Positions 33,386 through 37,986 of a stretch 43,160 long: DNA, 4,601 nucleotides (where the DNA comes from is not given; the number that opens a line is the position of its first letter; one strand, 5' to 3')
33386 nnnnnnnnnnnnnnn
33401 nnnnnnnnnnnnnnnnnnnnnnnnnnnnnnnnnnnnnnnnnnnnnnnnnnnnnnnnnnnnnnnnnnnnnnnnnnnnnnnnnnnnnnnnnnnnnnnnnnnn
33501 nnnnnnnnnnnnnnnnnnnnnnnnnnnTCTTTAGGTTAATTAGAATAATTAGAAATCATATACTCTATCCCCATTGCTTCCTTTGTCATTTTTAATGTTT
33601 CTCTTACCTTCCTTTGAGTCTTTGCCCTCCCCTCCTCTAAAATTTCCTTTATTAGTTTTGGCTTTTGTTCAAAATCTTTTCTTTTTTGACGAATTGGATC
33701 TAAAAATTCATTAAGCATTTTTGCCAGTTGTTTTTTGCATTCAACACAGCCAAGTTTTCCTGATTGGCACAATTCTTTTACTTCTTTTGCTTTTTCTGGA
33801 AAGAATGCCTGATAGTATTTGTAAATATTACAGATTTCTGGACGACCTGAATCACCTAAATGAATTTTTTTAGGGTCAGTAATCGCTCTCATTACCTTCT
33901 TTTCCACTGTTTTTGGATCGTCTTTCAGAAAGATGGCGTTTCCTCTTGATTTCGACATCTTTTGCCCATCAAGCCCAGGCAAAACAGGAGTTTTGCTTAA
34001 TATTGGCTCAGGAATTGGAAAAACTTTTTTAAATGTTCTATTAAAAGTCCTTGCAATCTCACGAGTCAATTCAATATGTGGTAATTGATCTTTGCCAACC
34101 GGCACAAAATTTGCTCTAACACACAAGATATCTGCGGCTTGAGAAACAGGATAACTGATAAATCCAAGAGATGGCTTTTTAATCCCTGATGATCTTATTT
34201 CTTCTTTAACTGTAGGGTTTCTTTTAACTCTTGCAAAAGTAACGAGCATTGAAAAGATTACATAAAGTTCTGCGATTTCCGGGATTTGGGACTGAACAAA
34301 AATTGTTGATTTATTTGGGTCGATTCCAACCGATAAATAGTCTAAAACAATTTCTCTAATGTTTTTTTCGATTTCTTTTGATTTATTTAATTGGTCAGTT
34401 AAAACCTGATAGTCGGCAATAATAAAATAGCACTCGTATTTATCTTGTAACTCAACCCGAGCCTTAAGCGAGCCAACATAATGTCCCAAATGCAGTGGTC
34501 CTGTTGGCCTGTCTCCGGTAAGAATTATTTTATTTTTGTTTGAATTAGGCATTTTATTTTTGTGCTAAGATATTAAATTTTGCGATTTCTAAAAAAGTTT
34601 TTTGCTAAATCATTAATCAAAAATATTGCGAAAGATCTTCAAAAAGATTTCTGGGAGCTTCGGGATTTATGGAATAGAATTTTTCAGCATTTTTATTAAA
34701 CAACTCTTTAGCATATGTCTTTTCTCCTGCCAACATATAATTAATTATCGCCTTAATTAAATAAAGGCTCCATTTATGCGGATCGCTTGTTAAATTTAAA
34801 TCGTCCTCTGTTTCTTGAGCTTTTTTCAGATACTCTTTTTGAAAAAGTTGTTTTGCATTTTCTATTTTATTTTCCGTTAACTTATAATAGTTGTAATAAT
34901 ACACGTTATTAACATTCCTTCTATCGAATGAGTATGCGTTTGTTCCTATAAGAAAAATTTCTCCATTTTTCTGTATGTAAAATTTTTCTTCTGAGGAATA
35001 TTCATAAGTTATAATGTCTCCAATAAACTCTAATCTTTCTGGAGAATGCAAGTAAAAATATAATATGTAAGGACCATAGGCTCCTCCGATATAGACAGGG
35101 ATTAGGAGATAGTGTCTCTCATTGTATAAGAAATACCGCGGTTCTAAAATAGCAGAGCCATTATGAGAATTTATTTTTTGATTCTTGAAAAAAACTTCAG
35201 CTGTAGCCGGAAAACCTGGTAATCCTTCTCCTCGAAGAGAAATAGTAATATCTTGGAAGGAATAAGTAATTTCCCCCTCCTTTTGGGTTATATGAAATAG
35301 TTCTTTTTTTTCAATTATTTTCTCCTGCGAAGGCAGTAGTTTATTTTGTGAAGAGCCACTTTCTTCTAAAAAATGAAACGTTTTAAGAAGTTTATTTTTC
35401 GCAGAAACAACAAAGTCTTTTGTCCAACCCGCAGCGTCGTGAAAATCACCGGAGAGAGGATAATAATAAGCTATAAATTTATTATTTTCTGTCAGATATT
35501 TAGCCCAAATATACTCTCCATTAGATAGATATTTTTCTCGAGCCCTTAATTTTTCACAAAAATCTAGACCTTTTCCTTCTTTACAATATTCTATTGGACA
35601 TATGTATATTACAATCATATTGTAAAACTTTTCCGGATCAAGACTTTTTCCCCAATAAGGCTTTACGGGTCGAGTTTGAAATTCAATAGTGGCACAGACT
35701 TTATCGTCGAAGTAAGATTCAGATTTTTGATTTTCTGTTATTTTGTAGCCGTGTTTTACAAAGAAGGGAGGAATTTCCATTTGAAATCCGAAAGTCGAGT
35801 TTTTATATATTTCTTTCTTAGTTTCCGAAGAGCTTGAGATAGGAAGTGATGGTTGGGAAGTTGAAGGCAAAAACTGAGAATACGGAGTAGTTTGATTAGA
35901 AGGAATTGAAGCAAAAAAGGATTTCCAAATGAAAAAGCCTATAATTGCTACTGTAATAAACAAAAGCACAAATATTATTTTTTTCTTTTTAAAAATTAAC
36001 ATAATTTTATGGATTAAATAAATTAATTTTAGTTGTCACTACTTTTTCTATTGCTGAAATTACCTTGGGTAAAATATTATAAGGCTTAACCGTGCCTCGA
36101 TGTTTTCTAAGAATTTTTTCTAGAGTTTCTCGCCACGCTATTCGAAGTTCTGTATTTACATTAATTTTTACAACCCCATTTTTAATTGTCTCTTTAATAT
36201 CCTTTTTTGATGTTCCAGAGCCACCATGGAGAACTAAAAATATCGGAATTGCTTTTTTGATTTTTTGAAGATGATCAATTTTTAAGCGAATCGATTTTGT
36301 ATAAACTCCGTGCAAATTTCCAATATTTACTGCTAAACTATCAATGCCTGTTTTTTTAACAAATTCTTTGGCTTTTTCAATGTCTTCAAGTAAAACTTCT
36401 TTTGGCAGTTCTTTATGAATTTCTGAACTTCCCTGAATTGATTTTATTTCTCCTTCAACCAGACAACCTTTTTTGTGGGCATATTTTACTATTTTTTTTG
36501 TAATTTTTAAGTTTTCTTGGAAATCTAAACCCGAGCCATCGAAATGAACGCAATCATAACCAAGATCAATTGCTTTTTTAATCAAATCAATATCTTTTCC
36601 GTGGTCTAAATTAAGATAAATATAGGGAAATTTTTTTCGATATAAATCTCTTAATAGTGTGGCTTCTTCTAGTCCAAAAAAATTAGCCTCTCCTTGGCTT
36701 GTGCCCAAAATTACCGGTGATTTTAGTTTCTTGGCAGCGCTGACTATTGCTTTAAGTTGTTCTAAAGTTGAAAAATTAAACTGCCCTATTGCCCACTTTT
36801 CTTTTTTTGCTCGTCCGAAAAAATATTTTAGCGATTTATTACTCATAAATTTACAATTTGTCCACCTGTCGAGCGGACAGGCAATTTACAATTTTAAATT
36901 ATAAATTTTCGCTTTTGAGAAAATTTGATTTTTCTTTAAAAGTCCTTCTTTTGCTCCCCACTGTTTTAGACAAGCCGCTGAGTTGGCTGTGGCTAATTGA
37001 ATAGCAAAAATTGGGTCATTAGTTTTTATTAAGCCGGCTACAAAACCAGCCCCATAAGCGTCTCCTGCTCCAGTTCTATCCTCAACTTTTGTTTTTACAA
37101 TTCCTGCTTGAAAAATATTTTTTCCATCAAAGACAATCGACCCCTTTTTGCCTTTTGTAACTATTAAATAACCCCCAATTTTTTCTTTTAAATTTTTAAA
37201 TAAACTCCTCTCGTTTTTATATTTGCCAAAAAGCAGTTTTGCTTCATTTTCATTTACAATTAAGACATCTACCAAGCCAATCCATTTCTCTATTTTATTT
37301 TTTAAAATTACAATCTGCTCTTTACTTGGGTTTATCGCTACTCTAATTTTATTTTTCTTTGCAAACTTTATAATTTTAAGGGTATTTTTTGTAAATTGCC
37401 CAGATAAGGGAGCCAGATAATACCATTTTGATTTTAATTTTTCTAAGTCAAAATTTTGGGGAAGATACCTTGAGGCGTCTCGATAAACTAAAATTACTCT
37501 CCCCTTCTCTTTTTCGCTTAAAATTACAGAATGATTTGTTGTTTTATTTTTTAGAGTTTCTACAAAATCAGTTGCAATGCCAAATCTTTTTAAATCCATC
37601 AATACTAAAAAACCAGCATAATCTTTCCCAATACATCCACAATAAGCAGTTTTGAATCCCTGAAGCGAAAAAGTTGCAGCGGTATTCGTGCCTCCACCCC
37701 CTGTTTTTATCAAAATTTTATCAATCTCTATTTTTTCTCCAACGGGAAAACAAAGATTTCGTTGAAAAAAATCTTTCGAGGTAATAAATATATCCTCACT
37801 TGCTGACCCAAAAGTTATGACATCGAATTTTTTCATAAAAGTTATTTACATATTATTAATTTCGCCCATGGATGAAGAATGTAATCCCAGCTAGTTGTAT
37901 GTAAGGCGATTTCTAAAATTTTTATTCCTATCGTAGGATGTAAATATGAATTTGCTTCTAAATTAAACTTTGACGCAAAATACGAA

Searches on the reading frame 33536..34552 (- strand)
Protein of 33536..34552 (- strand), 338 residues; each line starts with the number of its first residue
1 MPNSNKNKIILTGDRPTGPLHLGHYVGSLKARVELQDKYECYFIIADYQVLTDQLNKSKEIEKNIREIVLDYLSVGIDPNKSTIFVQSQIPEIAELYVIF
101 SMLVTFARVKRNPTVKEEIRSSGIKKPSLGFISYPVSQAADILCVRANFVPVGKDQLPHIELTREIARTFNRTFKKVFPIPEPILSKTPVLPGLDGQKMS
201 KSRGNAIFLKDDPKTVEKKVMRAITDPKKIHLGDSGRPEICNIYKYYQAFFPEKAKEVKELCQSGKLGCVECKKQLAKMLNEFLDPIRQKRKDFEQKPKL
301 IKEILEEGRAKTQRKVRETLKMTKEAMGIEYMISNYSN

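Call 93: search_protein_families(library=pfam, proteins=[window:33536-34552:-], max_evalue=0.0001)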
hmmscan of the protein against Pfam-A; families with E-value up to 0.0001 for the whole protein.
window:33536-34552:- (338 aa): 1 family
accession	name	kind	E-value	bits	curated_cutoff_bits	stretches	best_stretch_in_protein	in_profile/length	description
PF00579.31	tRNA-synt_1b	-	6.1e-71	239.6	21.1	1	5-284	3-291/292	tRNA synthetases class I (W and Y)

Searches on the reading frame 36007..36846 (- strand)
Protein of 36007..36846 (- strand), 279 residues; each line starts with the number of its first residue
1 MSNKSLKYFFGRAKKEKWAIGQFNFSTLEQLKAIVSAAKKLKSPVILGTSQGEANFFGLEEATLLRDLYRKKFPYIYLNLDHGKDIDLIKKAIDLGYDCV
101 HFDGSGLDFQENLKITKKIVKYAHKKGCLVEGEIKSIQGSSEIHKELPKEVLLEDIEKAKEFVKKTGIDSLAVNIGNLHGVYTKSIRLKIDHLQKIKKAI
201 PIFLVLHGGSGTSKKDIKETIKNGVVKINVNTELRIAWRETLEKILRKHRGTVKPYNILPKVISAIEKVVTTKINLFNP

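Call 93: search_protein_families(library=pfam, proteins=[window:36007-36846:-], max_evalue=0.0001)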
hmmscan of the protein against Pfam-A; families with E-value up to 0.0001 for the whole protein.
window:36007-36846:- (279 aa): 1 family
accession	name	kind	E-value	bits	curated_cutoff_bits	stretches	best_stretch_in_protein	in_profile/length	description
PF01116.26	F_bP_aldolase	-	2.2e-79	267.3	25.5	1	5-278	2-273/277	Fructose-bisphosphate aldolase class-II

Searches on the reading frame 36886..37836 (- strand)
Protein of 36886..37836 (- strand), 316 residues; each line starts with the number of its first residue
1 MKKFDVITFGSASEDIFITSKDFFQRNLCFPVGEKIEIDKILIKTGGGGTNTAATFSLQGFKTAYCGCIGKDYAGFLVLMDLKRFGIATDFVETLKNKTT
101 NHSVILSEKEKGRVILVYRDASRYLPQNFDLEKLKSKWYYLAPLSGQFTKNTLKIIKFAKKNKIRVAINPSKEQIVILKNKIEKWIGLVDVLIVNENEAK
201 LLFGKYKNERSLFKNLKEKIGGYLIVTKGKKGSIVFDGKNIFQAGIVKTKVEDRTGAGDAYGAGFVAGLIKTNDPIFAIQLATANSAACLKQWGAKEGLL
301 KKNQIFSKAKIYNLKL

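Call 93: search_protein_families(library=pfam, proteins=[window:36886-37836:-], max_evalue=0.0001)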
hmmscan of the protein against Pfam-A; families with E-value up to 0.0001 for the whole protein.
window:36886-37836:- (316 aa): 1 family
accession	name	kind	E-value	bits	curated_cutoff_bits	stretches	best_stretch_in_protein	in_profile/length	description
PF00294.29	PfkB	-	4.7e-40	138.2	25.8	1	8-298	6-298/302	pfkB family carbohydrate kinase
